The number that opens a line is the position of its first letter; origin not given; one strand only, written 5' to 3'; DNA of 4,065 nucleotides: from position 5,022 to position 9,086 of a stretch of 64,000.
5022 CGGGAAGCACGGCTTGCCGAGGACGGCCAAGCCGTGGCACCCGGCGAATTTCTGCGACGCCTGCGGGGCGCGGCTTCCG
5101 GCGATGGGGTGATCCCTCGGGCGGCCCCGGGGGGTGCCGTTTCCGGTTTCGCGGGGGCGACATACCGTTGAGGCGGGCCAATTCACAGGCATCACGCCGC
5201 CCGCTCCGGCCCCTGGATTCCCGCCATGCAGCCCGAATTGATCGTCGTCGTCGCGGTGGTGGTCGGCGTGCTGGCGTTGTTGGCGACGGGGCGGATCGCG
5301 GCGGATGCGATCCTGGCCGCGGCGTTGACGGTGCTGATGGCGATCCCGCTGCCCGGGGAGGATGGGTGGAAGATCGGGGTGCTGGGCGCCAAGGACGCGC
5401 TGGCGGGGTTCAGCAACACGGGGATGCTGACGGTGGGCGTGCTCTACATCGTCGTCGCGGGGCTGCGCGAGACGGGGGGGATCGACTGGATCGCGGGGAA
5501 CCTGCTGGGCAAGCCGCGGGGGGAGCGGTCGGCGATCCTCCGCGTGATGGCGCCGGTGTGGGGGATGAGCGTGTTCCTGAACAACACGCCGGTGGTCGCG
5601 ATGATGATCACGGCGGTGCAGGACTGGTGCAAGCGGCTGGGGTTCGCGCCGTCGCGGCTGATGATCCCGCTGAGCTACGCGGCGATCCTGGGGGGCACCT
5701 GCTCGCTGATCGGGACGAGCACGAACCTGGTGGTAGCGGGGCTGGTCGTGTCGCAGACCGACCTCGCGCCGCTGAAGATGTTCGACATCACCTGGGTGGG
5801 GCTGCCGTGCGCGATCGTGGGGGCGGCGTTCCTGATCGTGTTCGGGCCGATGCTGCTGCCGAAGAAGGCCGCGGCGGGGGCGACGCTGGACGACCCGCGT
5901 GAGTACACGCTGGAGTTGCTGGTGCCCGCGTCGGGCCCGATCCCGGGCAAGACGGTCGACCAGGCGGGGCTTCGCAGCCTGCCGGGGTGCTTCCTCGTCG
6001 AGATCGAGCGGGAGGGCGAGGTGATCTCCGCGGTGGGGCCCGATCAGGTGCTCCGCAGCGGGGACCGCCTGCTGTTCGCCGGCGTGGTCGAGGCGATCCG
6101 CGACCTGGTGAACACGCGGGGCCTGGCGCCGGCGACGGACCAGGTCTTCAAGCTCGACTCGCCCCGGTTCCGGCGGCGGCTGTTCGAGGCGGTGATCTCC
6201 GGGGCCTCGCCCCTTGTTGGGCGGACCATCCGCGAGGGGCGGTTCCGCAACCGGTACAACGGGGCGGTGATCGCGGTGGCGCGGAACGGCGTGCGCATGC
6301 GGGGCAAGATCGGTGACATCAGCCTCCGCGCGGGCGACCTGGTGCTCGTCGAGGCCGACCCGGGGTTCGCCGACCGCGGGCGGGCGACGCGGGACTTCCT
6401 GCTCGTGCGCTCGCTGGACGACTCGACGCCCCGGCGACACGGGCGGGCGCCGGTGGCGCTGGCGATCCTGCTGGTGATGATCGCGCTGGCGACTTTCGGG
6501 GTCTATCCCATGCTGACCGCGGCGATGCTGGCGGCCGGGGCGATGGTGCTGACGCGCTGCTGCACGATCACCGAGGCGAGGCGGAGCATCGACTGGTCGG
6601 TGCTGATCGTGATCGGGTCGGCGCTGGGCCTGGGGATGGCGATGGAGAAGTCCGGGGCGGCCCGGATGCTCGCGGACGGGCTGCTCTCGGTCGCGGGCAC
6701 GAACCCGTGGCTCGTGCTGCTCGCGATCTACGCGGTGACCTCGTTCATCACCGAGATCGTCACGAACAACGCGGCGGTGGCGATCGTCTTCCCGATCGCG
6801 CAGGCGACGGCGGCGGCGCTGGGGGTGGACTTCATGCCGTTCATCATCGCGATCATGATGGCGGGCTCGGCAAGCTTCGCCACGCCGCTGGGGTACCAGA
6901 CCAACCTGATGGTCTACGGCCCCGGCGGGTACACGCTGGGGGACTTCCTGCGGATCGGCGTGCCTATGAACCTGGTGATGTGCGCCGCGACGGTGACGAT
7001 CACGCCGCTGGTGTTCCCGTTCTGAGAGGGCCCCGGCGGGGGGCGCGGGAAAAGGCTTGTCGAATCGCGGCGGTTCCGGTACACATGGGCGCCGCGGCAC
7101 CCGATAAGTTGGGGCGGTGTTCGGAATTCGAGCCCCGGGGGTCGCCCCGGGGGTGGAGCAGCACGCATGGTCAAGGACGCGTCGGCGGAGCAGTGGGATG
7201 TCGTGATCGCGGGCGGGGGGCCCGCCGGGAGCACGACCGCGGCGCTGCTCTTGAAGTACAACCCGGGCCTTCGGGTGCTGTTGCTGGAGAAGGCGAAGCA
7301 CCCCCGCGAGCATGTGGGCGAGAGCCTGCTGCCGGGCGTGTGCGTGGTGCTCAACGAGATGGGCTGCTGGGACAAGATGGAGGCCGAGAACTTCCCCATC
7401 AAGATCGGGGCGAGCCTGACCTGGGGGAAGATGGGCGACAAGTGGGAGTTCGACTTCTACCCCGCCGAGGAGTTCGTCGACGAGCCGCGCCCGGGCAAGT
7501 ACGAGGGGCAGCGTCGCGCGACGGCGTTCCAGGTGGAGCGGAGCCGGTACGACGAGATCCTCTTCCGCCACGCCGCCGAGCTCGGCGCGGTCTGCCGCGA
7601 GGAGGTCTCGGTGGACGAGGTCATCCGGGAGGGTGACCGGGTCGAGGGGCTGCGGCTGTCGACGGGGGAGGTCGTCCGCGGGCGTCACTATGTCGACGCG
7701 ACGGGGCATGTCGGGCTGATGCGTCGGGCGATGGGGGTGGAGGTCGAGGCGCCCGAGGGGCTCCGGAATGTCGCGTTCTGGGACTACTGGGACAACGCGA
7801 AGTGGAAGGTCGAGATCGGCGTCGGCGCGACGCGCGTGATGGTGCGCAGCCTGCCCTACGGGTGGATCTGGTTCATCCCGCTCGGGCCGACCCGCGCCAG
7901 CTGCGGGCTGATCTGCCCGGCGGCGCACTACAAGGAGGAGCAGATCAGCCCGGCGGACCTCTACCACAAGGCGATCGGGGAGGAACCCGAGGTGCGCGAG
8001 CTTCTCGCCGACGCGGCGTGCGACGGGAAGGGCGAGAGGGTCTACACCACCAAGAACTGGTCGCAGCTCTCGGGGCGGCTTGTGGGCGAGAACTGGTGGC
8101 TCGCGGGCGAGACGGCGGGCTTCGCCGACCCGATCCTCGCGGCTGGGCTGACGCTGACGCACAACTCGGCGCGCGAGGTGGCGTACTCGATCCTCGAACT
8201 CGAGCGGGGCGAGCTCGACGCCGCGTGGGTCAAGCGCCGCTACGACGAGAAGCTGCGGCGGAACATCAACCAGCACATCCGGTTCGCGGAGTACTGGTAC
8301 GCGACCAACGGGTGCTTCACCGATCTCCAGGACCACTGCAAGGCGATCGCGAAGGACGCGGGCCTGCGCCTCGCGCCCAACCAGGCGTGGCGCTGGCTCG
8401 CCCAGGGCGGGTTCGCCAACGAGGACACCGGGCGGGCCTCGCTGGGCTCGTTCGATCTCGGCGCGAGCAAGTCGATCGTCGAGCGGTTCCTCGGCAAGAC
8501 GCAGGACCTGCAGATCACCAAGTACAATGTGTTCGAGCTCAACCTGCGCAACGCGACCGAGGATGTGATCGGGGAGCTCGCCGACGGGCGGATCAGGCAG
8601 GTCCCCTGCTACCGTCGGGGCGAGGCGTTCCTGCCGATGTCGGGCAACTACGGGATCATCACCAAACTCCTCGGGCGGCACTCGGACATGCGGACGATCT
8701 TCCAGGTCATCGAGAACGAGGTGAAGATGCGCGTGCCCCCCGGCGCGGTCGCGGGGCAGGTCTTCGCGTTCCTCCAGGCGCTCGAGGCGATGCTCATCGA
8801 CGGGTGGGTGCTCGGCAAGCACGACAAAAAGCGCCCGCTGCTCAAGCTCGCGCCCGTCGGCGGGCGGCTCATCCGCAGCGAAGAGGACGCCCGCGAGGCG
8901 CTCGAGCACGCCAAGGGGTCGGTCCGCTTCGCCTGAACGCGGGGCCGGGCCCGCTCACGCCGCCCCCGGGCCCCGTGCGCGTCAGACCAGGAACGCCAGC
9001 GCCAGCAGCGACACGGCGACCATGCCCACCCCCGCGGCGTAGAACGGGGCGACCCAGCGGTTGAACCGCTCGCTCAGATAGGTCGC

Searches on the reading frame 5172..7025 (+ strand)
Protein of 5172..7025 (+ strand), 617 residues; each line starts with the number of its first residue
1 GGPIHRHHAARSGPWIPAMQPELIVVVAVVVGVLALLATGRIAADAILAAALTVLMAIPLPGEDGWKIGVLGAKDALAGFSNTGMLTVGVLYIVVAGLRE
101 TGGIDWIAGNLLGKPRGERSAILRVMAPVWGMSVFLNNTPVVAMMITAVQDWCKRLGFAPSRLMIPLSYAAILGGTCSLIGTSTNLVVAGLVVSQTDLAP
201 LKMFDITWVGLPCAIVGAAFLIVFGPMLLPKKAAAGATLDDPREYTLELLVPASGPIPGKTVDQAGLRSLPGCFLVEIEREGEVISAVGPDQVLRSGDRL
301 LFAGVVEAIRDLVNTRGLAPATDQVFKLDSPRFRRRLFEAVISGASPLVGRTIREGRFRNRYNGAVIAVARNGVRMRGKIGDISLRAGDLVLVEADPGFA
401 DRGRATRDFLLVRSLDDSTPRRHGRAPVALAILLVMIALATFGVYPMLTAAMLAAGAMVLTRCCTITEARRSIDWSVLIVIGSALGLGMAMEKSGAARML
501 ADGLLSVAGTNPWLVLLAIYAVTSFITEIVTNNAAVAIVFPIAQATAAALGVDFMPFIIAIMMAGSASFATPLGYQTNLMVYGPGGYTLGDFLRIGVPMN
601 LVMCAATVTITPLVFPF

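Call 10: search_protein_families(library=pfam, proteins=[window:5172-7025:+], max_evalue=0.001)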
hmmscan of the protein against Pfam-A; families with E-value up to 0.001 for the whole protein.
window:5172-7025:+ (617 aa): 3 families
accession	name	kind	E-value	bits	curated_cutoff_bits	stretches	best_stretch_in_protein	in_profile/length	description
PF03600.22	CitMHS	-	1.8e-69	234.9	31.9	1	36-563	3-335/336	Citrate transporter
PF02080.26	TrkA_C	-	4.5e-20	71.8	27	2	248-312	3-66/71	TrkA-C domain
PF06808.19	DctM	-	6.6e-06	25.7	23.8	1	440-572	238-369/413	Tripartite ATP-independent periplasmic transporter, DctM component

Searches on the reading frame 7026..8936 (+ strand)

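Call 10: search_protein_families(library=pfam, proteins=[window:7026-8936:+], max_evalue=0.001)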
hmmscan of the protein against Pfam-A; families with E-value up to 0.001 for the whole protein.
window:7026-8936:+ (636 aa): 6 families
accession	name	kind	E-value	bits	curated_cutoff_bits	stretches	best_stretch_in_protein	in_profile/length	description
PF04820.20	Trp_halogenase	-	7e-30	104.7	21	2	165-428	150-389/458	Tryptophan halogenase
PF01494.25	FAD_binding_3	-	1.4e-14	54.5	22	1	58-416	3-344/349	FAD binding domain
PF01266.30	DAO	-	2.7e-08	34.2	27.9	0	58-93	1-34/353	FAD dependent oxidoreductase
PF12831.13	FAD_oxidored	-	2e-06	27.8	27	0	148-241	62-158/416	FAD dependent oxidoreductase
PF13450.12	NAD_binding_8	-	3.8e-05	24.3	21.9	1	61-93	1-31/68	NAD(P)-binding Rossmann-like domain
PF01946.23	Thi4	-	0.00024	20.8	26.2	0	56-89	17-49/235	Thi4 family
